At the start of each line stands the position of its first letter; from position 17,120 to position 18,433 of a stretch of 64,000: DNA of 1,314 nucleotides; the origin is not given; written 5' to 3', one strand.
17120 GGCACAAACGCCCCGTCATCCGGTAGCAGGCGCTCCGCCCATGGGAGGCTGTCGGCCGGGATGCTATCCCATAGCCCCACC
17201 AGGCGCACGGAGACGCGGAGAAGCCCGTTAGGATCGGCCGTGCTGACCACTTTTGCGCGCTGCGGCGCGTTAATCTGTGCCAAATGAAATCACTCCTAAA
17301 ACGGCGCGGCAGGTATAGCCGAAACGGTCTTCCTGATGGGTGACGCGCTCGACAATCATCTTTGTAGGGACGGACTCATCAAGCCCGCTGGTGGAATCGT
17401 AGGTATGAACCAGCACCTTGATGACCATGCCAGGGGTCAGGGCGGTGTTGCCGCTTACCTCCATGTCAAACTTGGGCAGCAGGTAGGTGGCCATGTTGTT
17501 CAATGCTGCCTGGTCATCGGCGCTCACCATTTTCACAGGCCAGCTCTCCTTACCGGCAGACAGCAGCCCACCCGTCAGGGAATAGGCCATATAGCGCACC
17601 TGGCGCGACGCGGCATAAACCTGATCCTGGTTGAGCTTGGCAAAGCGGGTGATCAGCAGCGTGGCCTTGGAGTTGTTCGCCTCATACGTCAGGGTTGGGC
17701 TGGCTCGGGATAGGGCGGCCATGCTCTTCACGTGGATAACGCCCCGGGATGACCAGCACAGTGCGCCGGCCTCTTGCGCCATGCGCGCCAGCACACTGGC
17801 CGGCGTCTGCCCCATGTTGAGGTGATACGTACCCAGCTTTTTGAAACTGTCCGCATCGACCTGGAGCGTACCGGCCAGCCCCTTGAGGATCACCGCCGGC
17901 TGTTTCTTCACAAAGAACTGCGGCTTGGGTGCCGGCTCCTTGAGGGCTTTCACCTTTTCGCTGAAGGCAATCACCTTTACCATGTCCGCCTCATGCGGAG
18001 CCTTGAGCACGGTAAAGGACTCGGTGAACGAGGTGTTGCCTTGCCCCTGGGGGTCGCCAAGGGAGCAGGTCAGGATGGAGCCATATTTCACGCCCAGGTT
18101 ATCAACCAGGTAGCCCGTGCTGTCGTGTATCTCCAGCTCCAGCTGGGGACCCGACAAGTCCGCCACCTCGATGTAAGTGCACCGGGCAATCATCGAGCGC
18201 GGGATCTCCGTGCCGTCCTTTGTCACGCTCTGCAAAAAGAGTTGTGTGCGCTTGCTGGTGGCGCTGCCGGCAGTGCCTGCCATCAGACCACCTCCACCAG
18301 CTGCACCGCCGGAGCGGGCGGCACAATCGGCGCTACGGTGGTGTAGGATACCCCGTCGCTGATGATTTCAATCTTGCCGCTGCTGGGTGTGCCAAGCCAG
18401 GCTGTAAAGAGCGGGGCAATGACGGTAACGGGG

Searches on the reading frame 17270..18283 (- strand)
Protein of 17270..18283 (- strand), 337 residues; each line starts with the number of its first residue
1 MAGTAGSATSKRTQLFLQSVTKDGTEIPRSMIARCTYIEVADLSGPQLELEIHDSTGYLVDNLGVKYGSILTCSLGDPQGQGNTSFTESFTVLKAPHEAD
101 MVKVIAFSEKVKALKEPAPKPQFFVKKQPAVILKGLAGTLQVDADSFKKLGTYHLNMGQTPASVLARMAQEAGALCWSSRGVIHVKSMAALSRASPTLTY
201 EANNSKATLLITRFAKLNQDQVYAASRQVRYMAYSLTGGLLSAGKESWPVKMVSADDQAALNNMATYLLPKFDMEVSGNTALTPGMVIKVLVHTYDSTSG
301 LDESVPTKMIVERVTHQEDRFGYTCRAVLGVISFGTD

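Call 41: find_encoding_contigs(protein=window:17270-18283:-, flank=10000, max_places=3)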
Protein window:17270-18283:- (337 aa): 2 contigs read that carry it; 1 place shown.
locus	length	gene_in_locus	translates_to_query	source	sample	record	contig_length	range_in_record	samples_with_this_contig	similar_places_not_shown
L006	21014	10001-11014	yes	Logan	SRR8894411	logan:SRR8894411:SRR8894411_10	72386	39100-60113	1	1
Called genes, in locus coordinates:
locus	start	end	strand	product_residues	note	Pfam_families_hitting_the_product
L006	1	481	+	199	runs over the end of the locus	-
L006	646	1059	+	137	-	-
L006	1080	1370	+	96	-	-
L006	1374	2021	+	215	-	PF16786:RecA_dep_nuc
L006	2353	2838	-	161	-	PF03703:bPH_2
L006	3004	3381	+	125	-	PF02604:PhdYeFM_antitox (weak)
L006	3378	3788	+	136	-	PF02661:Fic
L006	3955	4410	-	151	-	-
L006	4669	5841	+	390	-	PF12686:DUF3800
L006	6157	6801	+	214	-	-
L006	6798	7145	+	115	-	-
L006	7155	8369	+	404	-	-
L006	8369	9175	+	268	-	-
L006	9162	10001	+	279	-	-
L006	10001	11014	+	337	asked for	-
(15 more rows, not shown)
